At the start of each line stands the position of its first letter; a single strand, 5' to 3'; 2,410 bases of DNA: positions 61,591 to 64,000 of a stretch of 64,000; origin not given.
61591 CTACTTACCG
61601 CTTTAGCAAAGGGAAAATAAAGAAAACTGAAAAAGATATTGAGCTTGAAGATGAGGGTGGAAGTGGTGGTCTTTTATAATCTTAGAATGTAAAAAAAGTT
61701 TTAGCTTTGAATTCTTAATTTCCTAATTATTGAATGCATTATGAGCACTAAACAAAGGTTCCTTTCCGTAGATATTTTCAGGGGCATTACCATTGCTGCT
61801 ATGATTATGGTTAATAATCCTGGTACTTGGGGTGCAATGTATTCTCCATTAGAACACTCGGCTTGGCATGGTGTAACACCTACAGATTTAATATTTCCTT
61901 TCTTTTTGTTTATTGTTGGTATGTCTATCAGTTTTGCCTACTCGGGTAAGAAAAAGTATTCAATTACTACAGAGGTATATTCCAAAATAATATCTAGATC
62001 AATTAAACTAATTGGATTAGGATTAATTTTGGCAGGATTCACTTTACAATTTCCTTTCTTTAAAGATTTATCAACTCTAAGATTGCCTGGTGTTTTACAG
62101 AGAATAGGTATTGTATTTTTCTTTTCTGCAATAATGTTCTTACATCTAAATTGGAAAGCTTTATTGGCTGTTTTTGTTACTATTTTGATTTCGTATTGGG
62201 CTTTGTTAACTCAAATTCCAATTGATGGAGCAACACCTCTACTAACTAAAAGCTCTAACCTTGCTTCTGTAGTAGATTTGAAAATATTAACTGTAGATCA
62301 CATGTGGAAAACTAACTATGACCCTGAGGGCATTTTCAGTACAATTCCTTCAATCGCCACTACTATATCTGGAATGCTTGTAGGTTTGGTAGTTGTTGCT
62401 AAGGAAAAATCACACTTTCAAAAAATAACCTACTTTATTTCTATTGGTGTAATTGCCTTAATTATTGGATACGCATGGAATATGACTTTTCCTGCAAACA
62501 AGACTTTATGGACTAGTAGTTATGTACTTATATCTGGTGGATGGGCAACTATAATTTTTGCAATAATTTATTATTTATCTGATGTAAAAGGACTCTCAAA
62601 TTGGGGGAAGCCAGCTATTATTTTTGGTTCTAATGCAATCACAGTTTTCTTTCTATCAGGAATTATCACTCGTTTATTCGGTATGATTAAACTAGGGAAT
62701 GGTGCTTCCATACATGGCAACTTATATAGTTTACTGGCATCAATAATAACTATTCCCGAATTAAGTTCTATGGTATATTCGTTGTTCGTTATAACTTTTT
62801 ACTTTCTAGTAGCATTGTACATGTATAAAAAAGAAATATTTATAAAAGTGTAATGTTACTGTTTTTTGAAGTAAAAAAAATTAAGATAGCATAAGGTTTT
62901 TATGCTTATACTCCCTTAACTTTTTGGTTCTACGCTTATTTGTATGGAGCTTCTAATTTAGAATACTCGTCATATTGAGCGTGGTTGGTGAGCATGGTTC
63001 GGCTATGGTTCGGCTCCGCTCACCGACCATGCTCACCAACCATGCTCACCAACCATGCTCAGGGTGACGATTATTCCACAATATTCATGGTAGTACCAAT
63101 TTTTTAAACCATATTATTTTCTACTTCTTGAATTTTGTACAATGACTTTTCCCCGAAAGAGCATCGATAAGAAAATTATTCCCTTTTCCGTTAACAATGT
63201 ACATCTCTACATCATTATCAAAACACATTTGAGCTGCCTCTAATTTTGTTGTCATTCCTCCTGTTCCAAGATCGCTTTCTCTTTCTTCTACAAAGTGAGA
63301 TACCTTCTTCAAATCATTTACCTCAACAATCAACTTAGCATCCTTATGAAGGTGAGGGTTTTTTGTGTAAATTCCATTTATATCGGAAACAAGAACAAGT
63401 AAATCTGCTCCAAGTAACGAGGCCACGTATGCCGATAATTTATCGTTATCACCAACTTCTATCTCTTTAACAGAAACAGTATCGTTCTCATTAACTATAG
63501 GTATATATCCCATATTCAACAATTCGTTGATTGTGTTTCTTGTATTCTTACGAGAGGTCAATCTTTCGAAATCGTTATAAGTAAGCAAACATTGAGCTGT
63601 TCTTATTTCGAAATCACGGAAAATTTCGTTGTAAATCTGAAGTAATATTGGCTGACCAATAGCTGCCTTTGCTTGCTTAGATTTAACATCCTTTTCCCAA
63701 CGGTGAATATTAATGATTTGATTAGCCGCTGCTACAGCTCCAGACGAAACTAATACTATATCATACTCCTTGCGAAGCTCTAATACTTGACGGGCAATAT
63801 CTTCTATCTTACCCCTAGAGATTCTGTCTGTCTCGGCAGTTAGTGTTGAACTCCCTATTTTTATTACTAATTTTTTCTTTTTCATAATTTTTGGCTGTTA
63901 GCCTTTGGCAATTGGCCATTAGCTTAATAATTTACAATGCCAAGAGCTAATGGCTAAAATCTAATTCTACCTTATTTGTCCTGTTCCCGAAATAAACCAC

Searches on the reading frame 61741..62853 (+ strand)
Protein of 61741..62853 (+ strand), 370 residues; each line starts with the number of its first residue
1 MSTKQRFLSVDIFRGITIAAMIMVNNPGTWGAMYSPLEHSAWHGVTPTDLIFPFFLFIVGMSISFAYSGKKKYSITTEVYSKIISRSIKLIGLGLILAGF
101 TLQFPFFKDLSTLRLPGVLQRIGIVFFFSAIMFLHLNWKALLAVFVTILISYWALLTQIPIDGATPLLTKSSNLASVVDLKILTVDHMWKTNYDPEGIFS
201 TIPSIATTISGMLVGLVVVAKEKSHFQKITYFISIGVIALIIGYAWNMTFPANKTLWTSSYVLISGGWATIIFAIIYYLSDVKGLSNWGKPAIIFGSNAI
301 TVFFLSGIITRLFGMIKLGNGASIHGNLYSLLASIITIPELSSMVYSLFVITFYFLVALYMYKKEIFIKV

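Call 27: search_protein_families(library=pfam, proteins=[window:61741-62853:+])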
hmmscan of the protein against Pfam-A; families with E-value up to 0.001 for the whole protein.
window:61741-62853:+ (370 aa): 0 families

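Call 45: find_homologous_proteins(query=window:61741-62853:+, max_evalue=1e-30)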
Query window:61741-62853:+ (370 aa): 7997 proteins with E <= 1e-30 among 8000 candidates; the best 120 are listed.
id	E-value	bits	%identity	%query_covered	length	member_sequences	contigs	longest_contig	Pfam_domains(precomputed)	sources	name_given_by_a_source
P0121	2.0e-233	792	100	100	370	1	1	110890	-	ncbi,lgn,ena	-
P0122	6.7e-202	688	86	100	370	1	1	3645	-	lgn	-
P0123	4.6e-198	676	83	100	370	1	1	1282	PF16401.11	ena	-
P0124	2.1e-194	664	81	100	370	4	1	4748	-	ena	-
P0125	4.5e-188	643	78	100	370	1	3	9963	-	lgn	-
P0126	4.3e-185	633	76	100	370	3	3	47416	PF07786.19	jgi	jgi:predicted acyltransferase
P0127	1.4e-183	628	74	100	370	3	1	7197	-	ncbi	-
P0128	1.3e-181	622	74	100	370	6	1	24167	-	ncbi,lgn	-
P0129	1.6e-180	618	74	100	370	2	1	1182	-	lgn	-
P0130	9.0e-176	603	71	100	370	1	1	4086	PF07786.19,PF16401.11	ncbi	-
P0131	1.2e-175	602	73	100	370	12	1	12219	PF07786.19,PF16401.11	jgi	-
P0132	1.7e-174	598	71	100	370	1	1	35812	PF07786.19,PF16401.11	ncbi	-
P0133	2.9e-174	598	72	100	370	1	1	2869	PF07786.19,PF16401.11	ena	-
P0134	3.0e-174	598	72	100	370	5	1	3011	PF07786.19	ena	-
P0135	6.0e-172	590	71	100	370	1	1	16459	PF07786.19,PF16401.11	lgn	-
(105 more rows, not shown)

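Call 46: find_encoding_contigs(protein=P0122, flank=3000, max_places=3)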
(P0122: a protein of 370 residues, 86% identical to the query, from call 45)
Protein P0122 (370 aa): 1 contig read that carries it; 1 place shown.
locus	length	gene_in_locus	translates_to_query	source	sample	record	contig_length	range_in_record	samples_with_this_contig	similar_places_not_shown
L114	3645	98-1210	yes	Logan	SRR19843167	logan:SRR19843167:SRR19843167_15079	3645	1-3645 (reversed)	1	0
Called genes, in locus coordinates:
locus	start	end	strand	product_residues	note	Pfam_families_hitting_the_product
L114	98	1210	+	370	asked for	-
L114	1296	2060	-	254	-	PF00696:AA_kinase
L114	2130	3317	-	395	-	PF00171:Aldedh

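Call 47: find_encoding_contigs(protein=P0124, flank=3000, max_places=3)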
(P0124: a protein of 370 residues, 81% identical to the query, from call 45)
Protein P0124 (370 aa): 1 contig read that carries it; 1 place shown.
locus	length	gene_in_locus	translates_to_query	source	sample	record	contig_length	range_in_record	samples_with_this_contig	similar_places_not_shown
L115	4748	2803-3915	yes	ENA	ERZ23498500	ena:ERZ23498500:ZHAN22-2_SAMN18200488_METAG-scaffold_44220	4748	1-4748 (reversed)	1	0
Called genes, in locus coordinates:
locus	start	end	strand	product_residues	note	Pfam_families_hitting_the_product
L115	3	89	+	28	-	?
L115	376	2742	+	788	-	PF13620:CarboxypepD_reg, PF13715:CarbopepD_reg_2, PF07715:Plug (weak), PF14905:OMP_b-brl_3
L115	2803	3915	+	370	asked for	-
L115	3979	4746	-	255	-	?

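Call 48: find_encoding_contigs(protein=P0126, flank=10000, max_places=3)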
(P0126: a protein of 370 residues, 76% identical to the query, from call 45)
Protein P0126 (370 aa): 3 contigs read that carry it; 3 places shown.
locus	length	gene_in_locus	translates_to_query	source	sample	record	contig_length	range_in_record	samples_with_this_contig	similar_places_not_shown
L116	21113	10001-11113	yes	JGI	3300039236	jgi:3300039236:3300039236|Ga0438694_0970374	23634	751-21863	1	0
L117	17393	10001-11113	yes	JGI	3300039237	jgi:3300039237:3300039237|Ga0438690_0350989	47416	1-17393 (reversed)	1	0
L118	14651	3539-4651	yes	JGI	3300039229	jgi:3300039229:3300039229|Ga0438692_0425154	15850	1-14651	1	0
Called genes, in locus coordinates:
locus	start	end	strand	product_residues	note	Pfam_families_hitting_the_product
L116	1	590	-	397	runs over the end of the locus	PF00144:Beta-lactamase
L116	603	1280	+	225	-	PF07920:DUF1684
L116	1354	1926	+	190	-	-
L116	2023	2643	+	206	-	PF01914:MarC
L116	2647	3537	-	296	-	PF00126:HTH_1, PF03466:LysR_substrate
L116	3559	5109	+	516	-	PF00221:Lyase_aromatic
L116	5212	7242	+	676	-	PF17391:Urocanase_N, PF01175:Urocanase, PF17392:Urocanase_C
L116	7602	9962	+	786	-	PF13620:CarboxypepD_reg, PF13715:CarbopepD_reg_2, PF07715:Plug (weak), PF14905:OMP_b-brl_3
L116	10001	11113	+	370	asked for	PF07786:HGSNAT_cat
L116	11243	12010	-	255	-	PF00696:AA_kinase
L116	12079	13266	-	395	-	PF00171:Aldedh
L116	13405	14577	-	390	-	PF13173:AAA_14, PF13635:DUF4143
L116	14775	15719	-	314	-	PF03486:HI0933_like (faint), PF07992:Pyr_redox_2, PF13738:Pyr_redox_3, PF00070:Pyr_redox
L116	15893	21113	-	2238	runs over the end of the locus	PF00155:Aminotran_1_2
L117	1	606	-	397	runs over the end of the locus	PF00144:Beta-lactamase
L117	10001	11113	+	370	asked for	PF07786:HGSNAT_cat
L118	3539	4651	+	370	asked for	PF07786:HGSNAT_cat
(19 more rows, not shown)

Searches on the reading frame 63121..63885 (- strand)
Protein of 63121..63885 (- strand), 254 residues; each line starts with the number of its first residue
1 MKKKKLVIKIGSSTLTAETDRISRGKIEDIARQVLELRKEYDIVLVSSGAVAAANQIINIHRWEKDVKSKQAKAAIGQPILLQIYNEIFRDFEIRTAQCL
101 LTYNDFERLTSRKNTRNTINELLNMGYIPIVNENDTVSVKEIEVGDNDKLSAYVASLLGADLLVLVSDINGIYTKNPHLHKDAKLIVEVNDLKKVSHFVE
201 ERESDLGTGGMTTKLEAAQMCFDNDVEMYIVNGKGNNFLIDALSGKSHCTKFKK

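Call 27: search_protein_families(library=pfam, proteins=[window:63121-63885:-])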
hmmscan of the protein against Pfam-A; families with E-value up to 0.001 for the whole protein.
window:63121-63885:- (254 aa): 1 family
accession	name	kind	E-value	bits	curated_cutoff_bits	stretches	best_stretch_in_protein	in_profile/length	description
PF00696.33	AA_kinase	-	9.5e-47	160.1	24.9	1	4-232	1-234/234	Amino acid kinase family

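Call 42: find_encoding_contigs(protein=window:63121-63885:-, flank=10000, max_places=6)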
Protein window:63121-63885:- (254 aa): 3 contigs read that carry it; 2 places shown.
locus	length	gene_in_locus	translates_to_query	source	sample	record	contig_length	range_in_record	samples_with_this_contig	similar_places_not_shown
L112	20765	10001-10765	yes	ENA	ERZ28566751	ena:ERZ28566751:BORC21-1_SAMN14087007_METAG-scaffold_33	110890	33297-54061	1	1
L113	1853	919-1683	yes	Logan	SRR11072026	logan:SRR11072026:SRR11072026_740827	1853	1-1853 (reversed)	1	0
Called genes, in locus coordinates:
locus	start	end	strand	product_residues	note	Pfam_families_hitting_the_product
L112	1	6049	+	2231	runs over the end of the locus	PF00155:Aminotran_1_2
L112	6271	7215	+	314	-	PF03486:HI0933_like (faint), PF07992:Pyr_redox_2, PF13738:Pyr_redox_3, PF00070:Pyr_redox (weak)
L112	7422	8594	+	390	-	PF13173:AAA_14, PF13635:DUF4143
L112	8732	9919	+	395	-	PF00171:Aldedh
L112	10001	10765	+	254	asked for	PF00696:AA_kinase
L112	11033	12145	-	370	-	-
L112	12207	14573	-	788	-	PF13620:CarboxypepD_reg, PF13715:CarbopepD_reg_2, PF07715:Plug (weak), PF00593:TonB_dep_Rec_b-barrel, PF14905:OMP_b-brl_3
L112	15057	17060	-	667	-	PF17391:Urocanase_N, PF01175:Urocanase, PF17392:Urocanase_C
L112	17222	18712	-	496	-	PF00221:Lyase_aromatic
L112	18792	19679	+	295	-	PF00126:HTH_1, PF03466:LysR_substrate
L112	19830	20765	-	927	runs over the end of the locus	PF12705:PDDEXK_1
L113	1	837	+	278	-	?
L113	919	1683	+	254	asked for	PF00696:AA_kinase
